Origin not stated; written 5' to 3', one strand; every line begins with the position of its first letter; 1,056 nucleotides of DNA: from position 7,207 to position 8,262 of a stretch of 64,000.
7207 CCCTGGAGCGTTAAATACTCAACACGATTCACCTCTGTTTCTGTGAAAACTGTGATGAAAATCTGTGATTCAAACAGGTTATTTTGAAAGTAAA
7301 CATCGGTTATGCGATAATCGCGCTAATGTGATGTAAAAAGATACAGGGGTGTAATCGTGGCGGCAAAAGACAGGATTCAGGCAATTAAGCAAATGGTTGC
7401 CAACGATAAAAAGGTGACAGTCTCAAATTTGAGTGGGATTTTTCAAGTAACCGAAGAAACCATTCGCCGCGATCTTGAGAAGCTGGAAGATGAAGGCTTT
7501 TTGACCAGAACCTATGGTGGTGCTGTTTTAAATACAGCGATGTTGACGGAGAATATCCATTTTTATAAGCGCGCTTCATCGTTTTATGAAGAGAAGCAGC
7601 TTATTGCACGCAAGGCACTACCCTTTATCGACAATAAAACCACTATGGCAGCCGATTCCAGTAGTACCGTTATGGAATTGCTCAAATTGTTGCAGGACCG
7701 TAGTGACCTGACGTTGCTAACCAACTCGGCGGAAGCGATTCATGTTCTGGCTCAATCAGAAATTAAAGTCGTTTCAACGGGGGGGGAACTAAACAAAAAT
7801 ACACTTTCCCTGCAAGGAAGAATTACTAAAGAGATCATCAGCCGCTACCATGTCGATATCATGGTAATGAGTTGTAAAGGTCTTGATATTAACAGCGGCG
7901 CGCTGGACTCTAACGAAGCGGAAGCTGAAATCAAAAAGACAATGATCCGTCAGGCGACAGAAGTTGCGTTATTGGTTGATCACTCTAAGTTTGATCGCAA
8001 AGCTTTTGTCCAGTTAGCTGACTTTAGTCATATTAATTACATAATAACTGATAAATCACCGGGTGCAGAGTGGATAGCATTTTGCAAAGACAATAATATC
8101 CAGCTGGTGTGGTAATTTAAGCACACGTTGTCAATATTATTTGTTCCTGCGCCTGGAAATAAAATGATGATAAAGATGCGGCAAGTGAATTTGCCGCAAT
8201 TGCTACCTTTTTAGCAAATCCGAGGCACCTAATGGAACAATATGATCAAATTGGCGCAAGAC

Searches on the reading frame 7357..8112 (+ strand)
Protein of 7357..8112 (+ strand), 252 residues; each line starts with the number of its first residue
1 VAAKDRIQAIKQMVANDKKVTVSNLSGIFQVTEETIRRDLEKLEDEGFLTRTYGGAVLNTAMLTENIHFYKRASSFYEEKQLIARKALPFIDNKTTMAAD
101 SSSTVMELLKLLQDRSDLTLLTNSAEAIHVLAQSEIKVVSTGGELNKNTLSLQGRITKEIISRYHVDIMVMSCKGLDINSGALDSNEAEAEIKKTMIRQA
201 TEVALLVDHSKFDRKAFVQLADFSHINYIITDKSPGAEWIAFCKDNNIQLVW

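Call 15: find_related_loci(query=window:7357-8112:+, collection=genome_contigs, flank=9000)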
Query window:7357-8112:+ (252 aa) in genome_contigs; peptide patterns used: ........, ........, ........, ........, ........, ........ (x = any residue, [..] = any of these).
92 stretches matched a pattern; 33 encode a relative of the query (tblastn E <= 1e-3); 32 distinct loci.
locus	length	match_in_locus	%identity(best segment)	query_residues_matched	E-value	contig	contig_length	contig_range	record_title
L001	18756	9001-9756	98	1-252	2e-167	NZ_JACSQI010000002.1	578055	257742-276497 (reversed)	Escherichia whittamii strain Sa2BVA5 NODE_2_length_578055_cov_7.746463, whole genome shotgun sequence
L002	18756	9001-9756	98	1-252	2e-167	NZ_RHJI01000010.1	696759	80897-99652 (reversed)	Escherichia sp. E1V33 1V33_10_consensus, whole genome shotgun sequence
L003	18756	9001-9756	89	1-252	6e-154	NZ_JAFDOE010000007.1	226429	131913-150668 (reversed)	Citrobacter sp. FP75 contig7, whole genome shotgun sequence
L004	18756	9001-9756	89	1-252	1e-153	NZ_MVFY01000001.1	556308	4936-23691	Citrobacter portucalensis strain A60 A60_S7_L001_NODE_1_length_556308_cov_17.9926, whole genome shotgun sequence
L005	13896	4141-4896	90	1-252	8e-154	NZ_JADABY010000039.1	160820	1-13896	Citrobacter sp. Res13-Sevr-PEB04-36 seq_tig39, whole genome shotgun sequence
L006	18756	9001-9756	89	1-252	2e-153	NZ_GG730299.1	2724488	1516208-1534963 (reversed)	Citrobacter youngae ATCC 29220 Scfld0, whole genome shotgun sequence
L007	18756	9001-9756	89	1-252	2e-153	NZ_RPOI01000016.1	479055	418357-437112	Citrobacter youngae strain CCUG 30791 citrobacter_youngae_CCUG30791T_0000016, whole genome shotgun sequence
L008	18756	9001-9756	89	1-252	7e-153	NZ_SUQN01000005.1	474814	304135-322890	Citrobacter gillenii strain UMG736 UMG736_5, whole genome shotgun sequence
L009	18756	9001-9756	89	1-252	1e-152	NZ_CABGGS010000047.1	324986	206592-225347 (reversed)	Klebsiella spallanzanii isolate SB6411, whole genome shotgun sequence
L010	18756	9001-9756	88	1-252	3e-152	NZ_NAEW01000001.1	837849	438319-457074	Citrobacter braakii strain ATCC 51113 CbraakiiATCC_L001_NODE_1_length_837849__22.4616, whole genome shotgun sequence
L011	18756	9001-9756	89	1-252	3e-152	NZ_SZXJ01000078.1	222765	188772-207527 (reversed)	Citrobacter sp. wls619 contig51, whole genome shotgun sequence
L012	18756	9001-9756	88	1-252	6e-152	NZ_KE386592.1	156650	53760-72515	Budvicia aquatica DSM 5075 = ATCC 35567 strain DSM 5075 YWEDRAFT_scaffold_9.10, whole genome shotgun sequence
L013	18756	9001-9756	88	1-252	7e-152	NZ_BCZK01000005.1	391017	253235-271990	Klebsiella oxytoca NBRC 105695, whole genome shotgun sequence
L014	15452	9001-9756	88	1-252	3e-151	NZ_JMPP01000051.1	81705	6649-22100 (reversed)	Raoultella planticola ATCC 33531 GRPL.assembly.51, whole genome shotgun sequence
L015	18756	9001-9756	88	1-252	2e-150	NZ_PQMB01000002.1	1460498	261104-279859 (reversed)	Citrobacter amalonaticus strain S646 scaffold2.1, whole genome shotgun sequence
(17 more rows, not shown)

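Call 37: find_homologous_proteins(query=window:7357-8112:+, max_evalue=1e-40)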
Query window:7357-8112:+ (252 aa): 1539 proteins with E <= 1e-40 among 2988 candidates; the best 120 are listed.
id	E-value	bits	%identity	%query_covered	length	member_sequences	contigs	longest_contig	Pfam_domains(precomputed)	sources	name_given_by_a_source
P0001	4.8e-156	535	99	100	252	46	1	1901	PF08279.19,PF00455.29,PF08220.19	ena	-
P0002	1.1e-154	531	99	100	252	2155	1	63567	PF08279.19,PF00455.29,PF08220.19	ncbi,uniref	ncbi:DeoR/GlpR family DNA-binding transcription regulator [Escherichia coli]|uniref:DeoR/GlpR family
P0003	1.2e-150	517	97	100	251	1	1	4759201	PF08279.19,PF00455.29,PF08220.19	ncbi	ncbi:DeoR/GlpR family DNA-binding transcription regulator [Escherichia coli]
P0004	2.6e-144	497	96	100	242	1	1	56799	PF08279.19,PF00455.29,PF08220.19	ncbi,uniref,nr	ncbi:DeoR/GlpR family DNA-binding transcription regulator [Escherichia coli]|uniref:DeoR/GlpR family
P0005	8.3e-141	485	94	100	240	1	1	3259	PF08279.19,PF00455.29,PF08220.19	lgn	-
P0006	5.6e-140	483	90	100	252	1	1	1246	PF08279.19,PF00455.29,PF08220.19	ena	-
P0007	1.1e-138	478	94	100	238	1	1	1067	PF08279.19,PF00455.29,PF08220.19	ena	-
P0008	2.7e-138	477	88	100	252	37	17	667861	PF08279.19,PF00455.29,PF08220.19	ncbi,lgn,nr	ncbi:DeoR/GlpR transcriptional regulator [Salmonella enterica subsp. salamae serovar 47:z:e,n,x,z15]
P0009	5.9e-137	473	88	100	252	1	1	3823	PF00455.29,PF08220.19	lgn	-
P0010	7.2e-137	472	87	100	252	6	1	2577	PF00455.29,PF08220.19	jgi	jgi:Transcriptional regulators of sugar metabolism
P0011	8.5e-137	472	88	100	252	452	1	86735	PF08279.19,PF00455.29,PF08220.19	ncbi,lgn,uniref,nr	ncbi:DeoR/GlpR family DNA-binding transcription regulator [Salmonella enterica]|uniref:DeoR/GlpR fam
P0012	1.5e-136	471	87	100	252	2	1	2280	PF00455.29,PF08220.19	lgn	-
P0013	4.7e-136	470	87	100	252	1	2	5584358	PF00455.29,PF08220.19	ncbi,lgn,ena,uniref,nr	ncbi:DeoR/GlpR family DNA-binding transcription regulator [Citrobacter farmeri]|uniref:DeoR faimly t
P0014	7.3e-136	469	87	100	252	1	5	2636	PF00455.29,PF08220.19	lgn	-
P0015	6.8e-135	466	86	100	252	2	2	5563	PF08279.19,PF00455.29,PF08220.19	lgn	-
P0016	6.8e-134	463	86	100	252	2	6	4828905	PF08279.19,PF00455.29,PF08220.19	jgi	jgi:DeoR/GlpR family transcriptional regulator of sugar metabolism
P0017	3.0e-133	461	87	100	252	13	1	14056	PF00455.29,PF08220.19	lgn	-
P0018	3.4e-133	460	87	100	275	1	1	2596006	PF00455.29,PF08220.19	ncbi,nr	ncbi:transcriptional regulator, DeoR family [Yokenella regensburgei ATCC 43003]|nr:transcriptional r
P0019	8.2e-133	459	85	100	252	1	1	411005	PF08279.19,PF00455.29,PF08220.19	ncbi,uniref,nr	ncbi:DeoR/GlpR family DNA-binding transcription regulator [Brenneria corticis]|uniref:DeoR/GlpR tran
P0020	4.3e-132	457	84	100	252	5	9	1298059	PF00455.29,PF08220.19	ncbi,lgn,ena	ncbi:DeoR/GlpR family DNA-binding transcription regulator [Enterobacter hormaechei]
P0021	2.5e-131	454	87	100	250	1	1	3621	PF00455.29,PF08220.19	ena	-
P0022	3.0e-130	451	83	100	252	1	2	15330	PF00455.29,PF08220.19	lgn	-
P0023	1.0e-127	442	81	100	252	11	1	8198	PF08279.19,PF00455.29,PF08220.19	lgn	-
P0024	1.2e-127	442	99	87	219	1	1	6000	PF08279.19,PF00455.29,PF08220.19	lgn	-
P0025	1.3e-127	442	81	100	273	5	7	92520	PF08279.19,PF00455.29,PF08220.19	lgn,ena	-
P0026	8.6e-127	439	81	100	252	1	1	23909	PF08279.19,PF00455.29,PF08220.19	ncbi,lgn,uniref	ncbi:DeoR/GlpR family DNA-binding transcription regulator [Phytobacter sp. V91]|uniref:DeoR/GlpR fam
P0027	1.0e-126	439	80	100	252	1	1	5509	PF08279.19,PF00455.29,PF08220.19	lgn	-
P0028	1.5e-126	439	80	100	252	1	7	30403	PF08279.19,PF00455.29,PF08220.19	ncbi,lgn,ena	-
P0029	1.7e-126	438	90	95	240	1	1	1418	PF00455.29,PF08220.19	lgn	-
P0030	3.6e-126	437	80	100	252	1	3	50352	PF08279.19,PF00455.29,PF08220.19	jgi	-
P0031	4.0e-126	437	80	100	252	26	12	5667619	PF08279.19,PF00455.29,PF08220.19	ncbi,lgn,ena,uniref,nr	ncbi:DeoR/GlpR family DNA-binding transcription regulator [Phytobacter diazotrophicus]|uniref:DeoR/G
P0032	2.5e-125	435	88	92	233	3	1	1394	PF00455.29,PF08220.19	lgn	-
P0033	1.8e-123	429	82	98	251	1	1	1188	PF08279.19,PF00455.29,PF00392.28,PF08220.19,PF25213.2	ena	-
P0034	1.9e-123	428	82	98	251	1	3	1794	PF08279.19,PF00455.29,PF01978.26,PF00392.28,PF08220.19,PF25213.2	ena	-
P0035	5.7e-123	427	99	83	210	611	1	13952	PF08279.19,PF00455.29,PF08220.19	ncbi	ncbi:TPA: DeoR/GlpR family DNA-binding transcription regulator, partial [Shigella flexneri]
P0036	2.9e-122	425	86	94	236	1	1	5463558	PF00455.29,PF08220.19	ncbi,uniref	ncbi:DeoR/GlpR family DNA-binding transcription regulator [Klebsiella pneumoniae]|uniref:DeoR/GlpR f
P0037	3.1e-122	424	78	100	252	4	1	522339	PF08279.19,PF00455.29,PF08220.19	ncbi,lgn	ncbi:TPA: DeoR/GlpR family DNA-binding transcription regulator [Serratia fonticola]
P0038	5.9e-122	424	79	100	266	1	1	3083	PF00455.29,PF08220.19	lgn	-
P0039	1.5e-119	416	77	100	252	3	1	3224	PF08279.19,PF00455.29,PF08220.19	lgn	-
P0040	2.4e-119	415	97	81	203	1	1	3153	PF00455.29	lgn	-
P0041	5.6e-119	414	76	100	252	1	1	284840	PF08279.19,PF00455.29,PF08220.19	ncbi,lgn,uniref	ncbi:DeoR/GlpR family DNA-binding transcription regulator [Pectobacterium sp. B1J-3]|uniref:DeoR/Glp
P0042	6.8e-119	414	76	100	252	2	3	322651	PF08279.19,PF00455.29,PF08220.19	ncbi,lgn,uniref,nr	ncbi:DeoR/GlpR family DNA-binding transcription regulator [Enterobacillus tribolii]|uniref:DeoR fami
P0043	8.2e-119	413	77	100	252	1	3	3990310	PF08279.19,PF00455.29,PF08220.19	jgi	jgi:DeoR/GlpR family transcriptional regulator of sugar metabolism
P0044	3.3e-118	411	77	100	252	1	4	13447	PF08279.19,PF00455.29,PF08220.19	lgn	-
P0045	6.7e-118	410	76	100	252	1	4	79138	PF08279.19,PF00455.29,PF08220.19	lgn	-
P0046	1.3e-117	409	76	100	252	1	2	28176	PF08279.19,PF00455.29,PF08220.19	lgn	-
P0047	5.1e-111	388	72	100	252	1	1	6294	PF08279.19,PF00455.29,PF08220.19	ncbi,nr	ncbi:MAG: DeoR-family transcriptional regulator [Neobacillus sp.]|nr:DeoR-family transcriptional reg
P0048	5.4e-110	384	71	100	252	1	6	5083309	PF08279.19,PF00455.29,PF08220.19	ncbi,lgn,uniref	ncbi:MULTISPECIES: DeoR/GlpR family DNA-binding transcription regulator [unclassified Agarivorans]|u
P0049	1.2e-109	383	93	77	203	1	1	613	PF00455.29,PF08220.19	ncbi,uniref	ncbi:DeoR/GlpR family DNA-binding transcription regulator, partial [Escherichia coli]|uniref:DeoR/Gl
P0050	1.8e-109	383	71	100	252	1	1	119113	PF08279.19,PF00455.29,PF08220.19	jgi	jgi:DeoR/GlpR family transcriptional regulator of sugar metabolism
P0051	2.3e-108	379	71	100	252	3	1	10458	PF08279.19,PF00455.29,PF08220.19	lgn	-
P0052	2.4e-108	379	71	100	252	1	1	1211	PF08279.19,PF00455.29,PF08220.19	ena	-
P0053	6.7e-108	378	69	100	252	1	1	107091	PF00455.29,PF08220.19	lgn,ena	-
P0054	3.5e-107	375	93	78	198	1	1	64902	PF00455.29,PF08220.19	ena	-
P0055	2.9e-106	372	68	100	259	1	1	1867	PF08279.19,PF00455.29,PF08220.19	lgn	-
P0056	1.3e-105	370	69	100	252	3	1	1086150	PF08279.19,PF00455.29,PF08220.19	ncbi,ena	-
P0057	2.7e-105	369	69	100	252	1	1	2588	PF08279.19,PF00455.29,PF08220.19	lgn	-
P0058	2.1e-103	363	67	100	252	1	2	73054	PF08279.19,PF00455.29,PF00392.28,PF08220.19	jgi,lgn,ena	-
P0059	2.2e-103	363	96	73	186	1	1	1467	PF00455.29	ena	-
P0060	2.6e-102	359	66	100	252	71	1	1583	PF00455.29,PF08220.19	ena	-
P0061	1.6e-100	353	65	100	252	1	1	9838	PF00455.29,PF00392.28,PF08220.19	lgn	-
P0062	3.5e-100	352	65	100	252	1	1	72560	PF00455.29,PF08220.19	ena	-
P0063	6.2e-99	348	66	100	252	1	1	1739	PF08279.19,PF00455.29,PF08220.19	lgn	-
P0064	1.7e-98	347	59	100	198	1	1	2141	PF00455.29,PF08220.19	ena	-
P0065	1.0e-97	344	63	100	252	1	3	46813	PF00455.29,PF08220.19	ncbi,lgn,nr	ncbi:MAG: DeoR/GlpR family DNA-binding transcription regulator [Vallitaleaceae bacterium]|nr:DeoR/Gl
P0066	4.6e-97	342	64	100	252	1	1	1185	PF08279.19,PF00455.29,PF08220.19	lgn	-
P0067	5.7e-97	342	64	100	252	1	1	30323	PF00455.29,PF08220.19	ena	-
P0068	4.3e-96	339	63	100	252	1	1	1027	PF00455.29,PF08220.19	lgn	-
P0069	6.4e-96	338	62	100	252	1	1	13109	PF08279.19,PF00455.29,PF08220.19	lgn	-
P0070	1.9e-95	337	63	100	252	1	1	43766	PF08279.19,PF00455.29,PF08220.19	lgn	-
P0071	6.9e-95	335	63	100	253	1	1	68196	PF08279.19,PF00455.29,PF01022.27,PF00392.28,PF08220.19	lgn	-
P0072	7.9e-95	335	63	100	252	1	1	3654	PF08279.19,PF00455.29,PF08220.19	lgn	-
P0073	4.1e-94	333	63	100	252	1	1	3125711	PF08279.19,PF00455.29,PF08220.19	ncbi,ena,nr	nr:DeoR/GlpR family DNA-binding transcription regulator [uncultured Caproiciproducens sp.]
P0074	5.7e-94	332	62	100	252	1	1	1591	PF08279.19,PF00455.29,PF08220.19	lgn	-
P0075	3.7e-93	329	62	100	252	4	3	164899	PF08279.19,PF00455.29,PF00392.28,PF08220.19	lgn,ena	-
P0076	1.7e-92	327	63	100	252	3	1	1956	PF08279.19,PF00455.29,PF08220.19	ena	-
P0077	2.8e-92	327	63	100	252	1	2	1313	PF08279.19,PF00455.29,PF08220.19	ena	-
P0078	3.4e-92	326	60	100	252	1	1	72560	PF08279.19,PF00455.29,PF08220.19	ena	-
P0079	1.0e-91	325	61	100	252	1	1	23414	PF08279.19,PF00455.29,PF08220.19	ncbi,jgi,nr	ncbi:MAG: transcriptional regulator, DeoR family [Herbinix sp.]|jgi:DeoR/GlpR family transcriptional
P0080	3.4e-91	323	62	100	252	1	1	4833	PF08279.19,PF00455.29,PF00392.28,PF08220.19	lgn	-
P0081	1.4e-90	321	60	100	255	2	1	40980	PF00455.29,PF08220.19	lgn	-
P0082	1.6e-90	321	59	100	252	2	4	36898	PF08279.19,PF00455.29,PF08220.19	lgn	-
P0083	4.5e-90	319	62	100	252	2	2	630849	PF08279.19,PF00455.29,PF08220.19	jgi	jgi:DeoR/GlpR family transcriptional regulator of sugar metabolism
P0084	6.0e-90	319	61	100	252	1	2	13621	PF08279.19,PF00455.29,PF00392.28,PF08220.19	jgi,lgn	jgi:Transcriptional regulators of sugar metabolism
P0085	1.2e-89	318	60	100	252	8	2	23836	PF08279.19,PF00455.29,PF08220.19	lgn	-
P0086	1.4e-89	318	97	64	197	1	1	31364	PF08279.19,PF00455.29,PF08220.19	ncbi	-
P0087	1.7e-89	317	59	100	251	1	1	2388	PF08279.19,PF00455.29,PF00392.28,PF08220.19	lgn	-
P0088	1.8e-89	317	59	100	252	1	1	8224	PF08279.19,PF00455.29,PF08220.19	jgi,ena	-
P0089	5.3e-89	316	60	100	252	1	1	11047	PF08279.19,PF00455.29,PF08220.19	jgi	-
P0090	6.3e-89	316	59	100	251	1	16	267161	PF08279.19,PF00455.29,PF00392.28,PF08220.19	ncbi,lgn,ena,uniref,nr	ncbi:DeoR/GlpR family DNA-binding transcription regulator [Anaerostipes faecalis]|uniref:DeoR/GlpR f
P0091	6.3e-89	316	59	100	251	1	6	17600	PF08279.19,PF00455.29,PF00392.28,PF08220.19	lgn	-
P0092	7.2e-89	315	59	100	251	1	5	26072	PF08279.19,PF00455.29,PF00392.28,PF08220.19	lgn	-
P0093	8.7e-89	315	58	100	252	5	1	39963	PF00455.29,PF00392.28,PF08220.19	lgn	-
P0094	8.9e-89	315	59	100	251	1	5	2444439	PF08279.19,PF00455.29,PF00392.28,PF08220.19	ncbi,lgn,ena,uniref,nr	ncbi:DeoR family transcriptional regulator [Anaerostipes sp. 494a]|uniref:DeoR/GlpR family DNA-bindi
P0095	9.8e-89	315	59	100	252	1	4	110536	PF08279.19,PF00455.29,PF01022.27,PF08220.19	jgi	jgi:DeoR/GlpR family transcriptional regulator of sugar metabolism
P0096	1.3e-88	315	59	100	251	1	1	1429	PF08279.19,PF00455.29,PF00392.28,PF08220.19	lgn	-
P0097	2.0e-88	314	61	100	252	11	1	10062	PF08279.19,PF00455.29,PF08220.19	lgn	-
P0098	2.6e-88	314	60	100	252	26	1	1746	PF08279.19,PF00455.29,PF08220.19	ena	-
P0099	3.0e-88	313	58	100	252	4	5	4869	PF08279.19,PF00455.29,PF08220.19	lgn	-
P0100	1.2e-87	311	59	100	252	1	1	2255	PF08279.19,PF00455.29,PF01022.27,PF08220.19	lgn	-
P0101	1.5e-87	311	59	100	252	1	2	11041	PF08279.19,PF00455.29,PF08220.19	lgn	-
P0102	2.5e-87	310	61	100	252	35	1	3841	PF08279.19,PF00455.29,PF08220.19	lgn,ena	-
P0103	2.5e-87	310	58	100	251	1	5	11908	PF08279.19,PF00455.29,PF00392.28,PF08220.19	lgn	-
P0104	2.7e-87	310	88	68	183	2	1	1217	PF00455.29,PF08220.19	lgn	-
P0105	3.8e-87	310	60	100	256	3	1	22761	PF08279.19,PF00455.29,PF08220.19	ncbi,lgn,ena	-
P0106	7.4e-87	309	58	100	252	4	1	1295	PF08279.19,PF00455.29,PF08220.19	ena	-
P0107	1.1e-86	308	57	100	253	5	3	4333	PF08279.19,PF00455.29,PF00392.28,PF08220.19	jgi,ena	-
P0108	1.4e-86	308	56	100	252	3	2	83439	PF08279.19,PF00455.29,PF00392.28,PF08220.19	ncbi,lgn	-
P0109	2.4e-86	307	58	100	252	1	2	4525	PF08279.19,PF00455.29,PF08220.19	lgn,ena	-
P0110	2.6e-86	307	90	64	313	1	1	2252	PF00455.29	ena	-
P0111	4.4e-86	306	59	100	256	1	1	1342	PF08279.19,PF00455.29,PF08220.19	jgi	jgi:DeoR/GlpR family transcriptional regulator of sugar metabolism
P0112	5.2e-86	306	58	100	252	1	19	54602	PF08279.19,PF00455.29,PF08220.19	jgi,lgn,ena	-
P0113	5.8e-86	306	57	100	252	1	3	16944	PF08279.19,PF00455.29,PF08220.19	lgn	-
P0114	6.0e-86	306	99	58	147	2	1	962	PF00455.29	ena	-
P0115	1.5e-85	305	57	100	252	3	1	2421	PF12840.14,PF08279.19,PF00455.29,PF00392.28,PF08220.19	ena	-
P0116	1.6e-85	304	58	100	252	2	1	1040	PF08279.19,PF00455.29,PF08220.19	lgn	-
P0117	1.6e-85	304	58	100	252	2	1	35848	PF08279.19,PF00455.29,PF08220.19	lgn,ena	-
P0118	1.7e-85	304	56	100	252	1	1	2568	PF08279.19,PF00455.29,PF00392.28,PF08220.19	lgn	-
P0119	1.9e-85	304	57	100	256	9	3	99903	PF08279.19,PF00455.29,PF00392.28,PF08220.19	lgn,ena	-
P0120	2.2e-85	304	57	100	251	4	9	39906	PF00455.29,PF08220.19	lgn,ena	-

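Call 38: find_encoding_contigs(protein=P0048, flank=9000, max_places=1)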
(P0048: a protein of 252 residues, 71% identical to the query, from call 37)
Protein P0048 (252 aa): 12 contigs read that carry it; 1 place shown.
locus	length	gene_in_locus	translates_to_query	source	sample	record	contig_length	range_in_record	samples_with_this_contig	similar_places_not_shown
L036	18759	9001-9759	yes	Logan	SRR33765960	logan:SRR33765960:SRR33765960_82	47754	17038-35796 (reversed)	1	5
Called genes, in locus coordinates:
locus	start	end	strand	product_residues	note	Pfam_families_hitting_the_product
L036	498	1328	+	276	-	PF00497:SBP_bac_3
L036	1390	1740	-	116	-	PF08888:HopJ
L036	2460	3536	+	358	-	PF08240:ADH_N, PF16912:Glu_dehyd_C, PF00107:ADH_zinc_N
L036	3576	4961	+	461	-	PF06609:TRI12 (weak), PF00083:Sugar_tr, PF07690:MFS_1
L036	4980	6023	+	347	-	PF08240:ADH_N, PF16912:Glu_dehyd_C (weak), PF00107:ADH_zinc_N, PF13602:ADH_zinc_N_2 (faint)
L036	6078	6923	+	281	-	PF01116:F_bP_aldolase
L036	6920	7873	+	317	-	PF00294:PfkB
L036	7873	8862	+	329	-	PF00248:Aldo_ket_red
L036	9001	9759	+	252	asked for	PF08220:HTH_DeoR, PF08279:HTH_11 (weak), PF00455:DeoRC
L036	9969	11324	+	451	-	PF00083:Sugar_tr, PF07690:MFS_1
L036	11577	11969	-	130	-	PF12614:RRF_GI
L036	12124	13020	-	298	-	-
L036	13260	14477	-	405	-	PF06181:Urate_ox_N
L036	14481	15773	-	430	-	PF01979:Amidohydro_1, PF07969:Amidohydro_3 (weak)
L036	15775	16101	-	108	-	PF00576:Transthyretin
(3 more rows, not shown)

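Call 39: find_encoding_contigs(protein=P0042, flank=9000, max_places=1)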
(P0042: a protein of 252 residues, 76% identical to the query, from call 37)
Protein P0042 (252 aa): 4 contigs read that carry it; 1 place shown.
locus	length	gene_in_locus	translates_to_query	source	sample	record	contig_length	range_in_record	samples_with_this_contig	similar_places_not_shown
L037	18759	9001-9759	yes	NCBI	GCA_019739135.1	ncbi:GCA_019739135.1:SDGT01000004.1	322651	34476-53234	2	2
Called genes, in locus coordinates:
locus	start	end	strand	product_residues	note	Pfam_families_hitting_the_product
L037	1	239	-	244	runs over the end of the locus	PF02698:DUF218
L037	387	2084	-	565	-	PF00390:malic, PF03949:Malic_M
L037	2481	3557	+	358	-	PF08240:ADH_N, PF16912:Glu_dehyd_C, PF00107:ADH_zinc_N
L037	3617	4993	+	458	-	PF00083:Sugar_tr, PF07690:MFS_1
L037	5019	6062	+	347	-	PF08240:ADH_N, PF16912:Glu_dehyd_C (weak), PF00107:ADH_zinc_N, PF13602:ADH_zinc_N_2 (weak)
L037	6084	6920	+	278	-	PF01116:F_bP_aldolase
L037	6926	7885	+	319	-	PF00294:PfkB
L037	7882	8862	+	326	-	PF00248:Aldo_ket_red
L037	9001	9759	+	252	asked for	PF08220:HTH_DeoR, PF08279:HTH_11 (weak), PF00455:DeoRC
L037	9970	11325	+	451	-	PF00083:Sugar_tr, PF07690:MFS_1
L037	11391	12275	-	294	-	PF00383:dCMP_cyt_deam_1, PF08211:dCMP_cyt_deam_2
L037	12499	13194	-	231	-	PF04172:LrgB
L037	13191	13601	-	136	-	PF03788:LrgA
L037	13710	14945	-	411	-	PF07690:MFS_1, PF12832:MFS_1_like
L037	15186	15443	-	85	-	-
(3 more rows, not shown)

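Call 40: find_encoding_contigs(protein=P0090, flank=9000, max_places=1)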
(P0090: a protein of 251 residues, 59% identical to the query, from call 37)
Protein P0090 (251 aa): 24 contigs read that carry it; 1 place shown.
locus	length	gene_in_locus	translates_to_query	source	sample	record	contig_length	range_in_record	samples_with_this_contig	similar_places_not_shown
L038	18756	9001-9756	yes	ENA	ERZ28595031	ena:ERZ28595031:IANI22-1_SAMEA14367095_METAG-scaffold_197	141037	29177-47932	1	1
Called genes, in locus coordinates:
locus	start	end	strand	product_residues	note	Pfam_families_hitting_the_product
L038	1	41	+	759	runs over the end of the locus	PF01315:Ald_Xan_dh_C, PF02738:MoCoBD_1, PF20256:MoCoBD_2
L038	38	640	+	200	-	PF12804:NTP_transf_3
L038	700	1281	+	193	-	PF00156:Pribosyltran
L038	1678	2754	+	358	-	PF08240:ADH_N, PF16912:Glu_dehyd_C, PF00107:ADH_zinc_N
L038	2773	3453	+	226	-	PF00834:Ribul_P_3_epim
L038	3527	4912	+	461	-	PF07690:MFS_1, PF00083:Sugar_tr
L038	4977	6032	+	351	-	PF08240:ADH_N, PF16912:Glu_dehyd_C, PF00107:ADH_zinc_N, PF13602:ADH_zinc_N_2 (weak)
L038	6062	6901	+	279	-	PF01116:F_bP_aldolase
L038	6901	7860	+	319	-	PF00294:PfkB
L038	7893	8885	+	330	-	PF00248:Aldo_ket_red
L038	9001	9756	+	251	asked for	PF00392:GntR (faint), PF08220:HTH_DeoR, PF08279:HTH_11 (weak), PF00455:DeoRC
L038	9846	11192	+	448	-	PF00375:SDF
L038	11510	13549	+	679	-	PF05043:Mga (faint), PF08220:HTH_DeoR (faint), PF08279:HTH_11, PF00874:PRD, PF00359:PTS_EIIA_2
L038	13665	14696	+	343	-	PF01210:NAD_Gly3P_dh_N, PF02558:ApbA (faint), PF07479:NAD_Gly3P_dh_C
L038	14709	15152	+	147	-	PF02502:LacAB_rpiB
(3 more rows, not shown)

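Call 43: find_encoding_contigs(protein=P0056, flank=9000, max_places=1)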
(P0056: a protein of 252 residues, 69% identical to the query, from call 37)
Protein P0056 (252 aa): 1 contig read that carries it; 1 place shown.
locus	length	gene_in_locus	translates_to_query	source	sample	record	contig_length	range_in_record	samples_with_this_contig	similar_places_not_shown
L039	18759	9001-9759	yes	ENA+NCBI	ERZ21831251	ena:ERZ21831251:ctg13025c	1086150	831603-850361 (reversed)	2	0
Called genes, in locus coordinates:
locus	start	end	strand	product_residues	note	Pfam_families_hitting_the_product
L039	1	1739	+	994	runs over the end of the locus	PF00589:Phage_integrase (weak)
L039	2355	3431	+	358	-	PF08240:ADH_N, PF13602:ADH_zinc_N_2 (faint), PF16912:Glu_dehyd_C, PF00107:ADH_zinc_N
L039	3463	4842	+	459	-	PF00083:Sugar_tr, PF07690:MFS_1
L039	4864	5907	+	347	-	PF08240:ADH_N, PF01262:AlaDh_PNT_C (weak), PF16912:Glu_dehyd_C, PF00107:ADH_zinc_N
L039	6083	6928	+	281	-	PF01116:F_bP_aldolase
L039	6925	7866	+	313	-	PF00294:PfkB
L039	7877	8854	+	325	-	PF00248:Aldo_ket_red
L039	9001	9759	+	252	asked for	PF08220:HTH_DeoR, PF08279:HTH_11 (weak), PF00455:DeoRC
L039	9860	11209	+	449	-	PF00083:Sugar_tr, PF07690:MFS_1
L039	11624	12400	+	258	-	PF00121:TIM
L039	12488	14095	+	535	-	PF00916:Sulfate_transp, PF01740:STAS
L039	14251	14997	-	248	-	PF00563:EAL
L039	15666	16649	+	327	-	PF03401:TctC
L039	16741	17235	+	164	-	PF07331:TctB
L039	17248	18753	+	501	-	PF01970:TctA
